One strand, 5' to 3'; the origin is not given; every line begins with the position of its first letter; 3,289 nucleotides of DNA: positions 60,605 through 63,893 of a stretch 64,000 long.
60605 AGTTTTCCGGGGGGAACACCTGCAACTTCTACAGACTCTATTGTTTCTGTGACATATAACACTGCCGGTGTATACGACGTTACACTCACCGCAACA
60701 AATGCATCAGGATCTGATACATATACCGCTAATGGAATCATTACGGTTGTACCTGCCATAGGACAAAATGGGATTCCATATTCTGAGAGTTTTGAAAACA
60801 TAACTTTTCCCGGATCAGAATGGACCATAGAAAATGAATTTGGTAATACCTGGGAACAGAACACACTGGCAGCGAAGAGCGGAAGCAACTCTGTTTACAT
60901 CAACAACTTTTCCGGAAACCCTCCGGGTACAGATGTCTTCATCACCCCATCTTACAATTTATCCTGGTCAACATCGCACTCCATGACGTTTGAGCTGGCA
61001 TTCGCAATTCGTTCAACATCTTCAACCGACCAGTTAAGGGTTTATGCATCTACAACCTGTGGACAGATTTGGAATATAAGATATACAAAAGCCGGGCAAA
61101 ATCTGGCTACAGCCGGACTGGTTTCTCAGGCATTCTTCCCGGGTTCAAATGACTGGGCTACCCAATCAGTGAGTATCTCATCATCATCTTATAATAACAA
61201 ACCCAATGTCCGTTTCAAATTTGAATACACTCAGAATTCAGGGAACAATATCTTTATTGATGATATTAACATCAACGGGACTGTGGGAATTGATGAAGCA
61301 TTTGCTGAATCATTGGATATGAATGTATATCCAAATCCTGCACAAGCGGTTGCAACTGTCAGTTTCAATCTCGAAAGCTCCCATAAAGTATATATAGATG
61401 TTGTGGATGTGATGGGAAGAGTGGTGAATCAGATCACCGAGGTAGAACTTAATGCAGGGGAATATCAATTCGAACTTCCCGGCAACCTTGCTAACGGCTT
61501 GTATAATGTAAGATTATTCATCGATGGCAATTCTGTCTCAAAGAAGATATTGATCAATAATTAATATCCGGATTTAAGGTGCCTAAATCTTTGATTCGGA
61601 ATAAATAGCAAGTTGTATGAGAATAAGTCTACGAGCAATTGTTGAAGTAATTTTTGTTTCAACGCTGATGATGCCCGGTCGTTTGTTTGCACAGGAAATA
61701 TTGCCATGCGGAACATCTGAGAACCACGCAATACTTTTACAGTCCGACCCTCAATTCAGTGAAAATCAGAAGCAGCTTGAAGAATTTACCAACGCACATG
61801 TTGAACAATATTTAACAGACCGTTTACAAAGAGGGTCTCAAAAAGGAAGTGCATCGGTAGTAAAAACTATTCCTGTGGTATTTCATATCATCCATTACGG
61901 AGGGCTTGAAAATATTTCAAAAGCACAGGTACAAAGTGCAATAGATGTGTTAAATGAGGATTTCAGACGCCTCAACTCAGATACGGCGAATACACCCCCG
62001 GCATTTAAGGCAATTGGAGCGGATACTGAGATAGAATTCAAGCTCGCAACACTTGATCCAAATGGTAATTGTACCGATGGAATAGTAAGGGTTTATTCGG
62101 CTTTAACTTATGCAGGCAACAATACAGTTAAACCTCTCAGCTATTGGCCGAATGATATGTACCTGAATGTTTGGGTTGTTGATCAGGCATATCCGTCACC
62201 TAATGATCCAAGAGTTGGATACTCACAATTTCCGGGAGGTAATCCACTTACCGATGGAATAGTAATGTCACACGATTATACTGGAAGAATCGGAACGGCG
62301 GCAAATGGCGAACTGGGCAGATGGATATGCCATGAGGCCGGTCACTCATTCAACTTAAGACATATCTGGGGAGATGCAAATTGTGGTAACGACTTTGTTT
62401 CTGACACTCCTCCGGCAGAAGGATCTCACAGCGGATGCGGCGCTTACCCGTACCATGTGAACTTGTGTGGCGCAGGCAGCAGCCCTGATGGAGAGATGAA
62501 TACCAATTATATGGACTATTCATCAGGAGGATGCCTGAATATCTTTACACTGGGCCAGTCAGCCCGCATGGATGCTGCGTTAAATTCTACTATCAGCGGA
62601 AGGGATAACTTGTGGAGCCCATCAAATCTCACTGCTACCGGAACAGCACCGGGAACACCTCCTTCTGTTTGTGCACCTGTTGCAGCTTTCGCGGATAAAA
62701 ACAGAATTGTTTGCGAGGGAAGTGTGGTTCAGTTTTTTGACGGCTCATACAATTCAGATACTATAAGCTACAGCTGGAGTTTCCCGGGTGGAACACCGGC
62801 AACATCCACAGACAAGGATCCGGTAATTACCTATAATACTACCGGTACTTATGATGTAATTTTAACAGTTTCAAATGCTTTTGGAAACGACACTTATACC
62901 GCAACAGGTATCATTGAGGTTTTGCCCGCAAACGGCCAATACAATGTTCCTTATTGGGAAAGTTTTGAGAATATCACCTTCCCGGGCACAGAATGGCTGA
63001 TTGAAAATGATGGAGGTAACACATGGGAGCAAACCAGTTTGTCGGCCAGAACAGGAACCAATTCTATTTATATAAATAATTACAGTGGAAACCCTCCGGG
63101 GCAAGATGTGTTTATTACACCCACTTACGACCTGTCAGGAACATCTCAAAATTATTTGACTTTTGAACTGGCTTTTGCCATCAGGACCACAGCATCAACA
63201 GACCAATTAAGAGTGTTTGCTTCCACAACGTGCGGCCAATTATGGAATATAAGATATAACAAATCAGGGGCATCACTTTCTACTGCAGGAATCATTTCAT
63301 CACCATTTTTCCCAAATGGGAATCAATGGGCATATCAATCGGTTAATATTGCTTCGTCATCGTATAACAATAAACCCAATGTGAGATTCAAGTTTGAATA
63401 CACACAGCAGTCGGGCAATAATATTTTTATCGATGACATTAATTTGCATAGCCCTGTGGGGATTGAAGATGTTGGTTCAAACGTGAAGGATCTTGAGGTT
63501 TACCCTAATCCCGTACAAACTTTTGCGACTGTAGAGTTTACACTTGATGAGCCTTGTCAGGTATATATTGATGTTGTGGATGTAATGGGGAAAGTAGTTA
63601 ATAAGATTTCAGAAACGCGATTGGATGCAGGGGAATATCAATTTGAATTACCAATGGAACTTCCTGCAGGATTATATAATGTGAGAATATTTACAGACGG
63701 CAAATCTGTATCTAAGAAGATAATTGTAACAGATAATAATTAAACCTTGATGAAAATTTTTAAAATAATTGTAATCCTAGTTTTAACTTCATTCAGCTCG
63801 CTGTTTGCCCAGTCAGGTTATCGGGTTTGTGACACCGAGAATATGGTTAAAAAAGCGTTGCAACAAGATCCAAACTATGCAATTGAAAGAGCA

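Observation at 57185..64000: Tandem array of four M43 metalloprotease T9SS-cargo paralogs with mosaic divergence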

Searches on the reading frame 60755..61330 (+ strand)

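Call 39: search_protein_families(library=pfam, proteins=[window:60755-61330:+], max_evalue=5)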
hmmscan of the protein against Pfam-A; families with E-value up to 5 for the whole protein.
window:60755-61330:+ (192 aa): 1 family
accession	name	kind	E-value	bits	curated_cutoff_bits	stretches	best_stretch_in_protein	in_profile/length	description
PF00629.30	MAM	-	0.00078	19.8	26.4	1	21-175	19-154/158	MAM domain, meprin/A5/mu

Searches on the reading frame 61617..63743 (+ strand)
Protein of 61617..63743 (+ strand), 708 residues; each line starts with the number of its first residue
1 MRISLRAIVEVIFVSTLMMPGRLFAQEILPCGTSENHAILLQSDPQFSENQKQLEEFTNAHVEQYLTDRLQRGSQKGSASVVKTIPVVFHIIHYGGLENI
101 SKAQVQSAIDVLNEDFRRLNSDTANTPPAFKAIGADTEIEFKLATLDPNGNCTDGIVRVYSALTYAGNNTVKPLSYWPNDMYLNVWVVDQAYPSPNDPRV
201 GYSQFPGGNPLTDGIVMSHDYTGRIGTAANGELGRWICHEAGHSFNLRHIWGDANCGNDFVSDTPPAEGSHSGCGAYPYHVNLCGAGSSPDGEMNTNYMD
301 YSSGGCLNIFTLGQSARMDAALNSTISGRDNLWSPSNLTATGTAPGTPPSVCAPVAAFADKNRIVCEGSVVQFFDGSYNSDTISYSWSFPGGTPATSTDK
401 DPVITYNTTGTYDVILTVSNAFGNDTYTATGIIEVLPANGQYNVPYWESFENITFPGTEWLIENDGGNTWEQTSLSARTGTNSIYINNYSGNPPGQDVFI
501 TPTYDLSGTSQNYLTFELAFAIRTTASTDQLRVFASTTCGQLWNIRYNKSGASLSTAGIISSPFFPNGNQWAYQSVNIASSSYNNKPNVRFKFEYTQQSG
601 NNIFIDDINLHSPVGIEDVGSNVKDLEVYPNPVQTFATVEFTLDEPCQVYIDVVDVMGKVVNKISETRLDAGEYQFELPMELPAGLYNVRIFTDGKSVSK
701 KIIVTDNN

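Call 5: search_protein_families(library=pfam, proteins=[window:61617-63740:+], max_evalue=0.01)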
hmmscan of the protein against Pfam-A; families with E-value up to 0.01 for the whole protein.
window:61617-63740:+ (708 aa): 6 families
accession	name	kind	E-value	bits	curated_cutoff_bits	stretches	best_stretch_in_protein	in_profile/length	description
PF18911.6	PKD_4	-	7.3e-13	48.8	27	1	353-430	3-80/85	PKD domain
PF05572.19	Peptidase_M43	-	3.1e-10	40.6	23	1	176-322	11-151/152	Pregnancy-associated plasma protein-A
PF18962.6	Por_Secre_tail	-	7.2e-10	39.5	27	1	628-704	1-75/75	Secretion system C-terminal sorting domain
PF00801.26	PKD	-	1.1e-09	38.6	23.5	1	368-429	14-76/80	PKD domain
PF19408.5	PKD_6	-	0.0016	19.2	25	0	362-427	11-77/82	PKD-like domain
PF13860.13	FlgD_ig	-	0.0052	17.2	27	0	637-691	12-73/79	FlgD Ig-like domain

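Call 8: find_encoding_contigs(protein=window:61617-63743:+, flank=10000, max_places=6)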
Protein window:61617-63743:+ (708 aa): 1 contig read that carries it; 1 place shown.
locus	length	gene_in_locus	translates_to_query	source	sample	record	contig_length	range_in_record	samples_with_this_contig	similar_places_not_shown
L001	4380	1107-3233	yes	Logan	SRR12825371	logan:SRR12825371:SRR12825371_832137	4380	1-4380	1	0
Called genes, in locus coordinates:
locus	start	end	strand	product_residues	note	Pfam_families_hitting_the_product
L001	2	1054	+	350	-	?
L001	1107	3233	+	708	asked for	PF05572:Peptidase_M43, PF18911:PKD_4, PF00801:PKD, PF18962:Por_Secre_tail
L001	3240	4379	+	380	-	?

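Call 26: search_protein_families(library=ncbifam, proteins=[window:61617-63740:+], max_evalue=0.01)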
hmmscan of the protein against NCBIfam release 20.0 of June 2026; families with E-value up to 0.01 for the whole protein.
window:61617-63740:+ (708 aa): 5 families
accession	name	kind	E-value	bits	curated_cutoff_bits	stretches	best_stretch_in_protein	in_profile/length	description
TIGR04183.1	Por_Secre_tail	domain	3.5e-10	39.7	23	1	628-704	1-71/72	T9SS type A sorting domain-containing protein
TIGR03952.1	metzin_BF0631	equivalog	3.3e-07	29.7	208.1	1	71-190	34-155/351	zinc-dependent metalloproteinase lipoprotein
NF050177.1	TapA_OM_Porphy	equivalog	3e-06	26.2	500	1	597-704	442-543/544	TapA/TapC family T9SS-dependent outer membrane protein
NF038113.1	T9SSA_dep_M36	equivalog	3.4e-06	25.5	885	1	615-704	784-868/869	T9SS-dependent M36 family metallopeptidase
NF052644.1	T9SS_DNase_Rie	equivalog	4.7e-05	22.9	260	1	575-703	136-249/251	T9SS-dependent surface endonuclease, AS87_RS02955 family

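Call 65: find_related_loci(query=window:61617-63740:+, collection=metagenome_contigs, flank=6000)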
Query window:61617-63740:+ (708 aa) in metagenome_contigs; peptide patterns used: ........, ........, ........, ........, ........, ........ (x = any residue, [..] = any of these).
28 stretches matched a pattern, but none encodes a relative of the query by tblastn (E <= 1e-3).
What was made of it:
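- Tried and rejected: The first metagenome scan with p3 found nothing (call 65).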
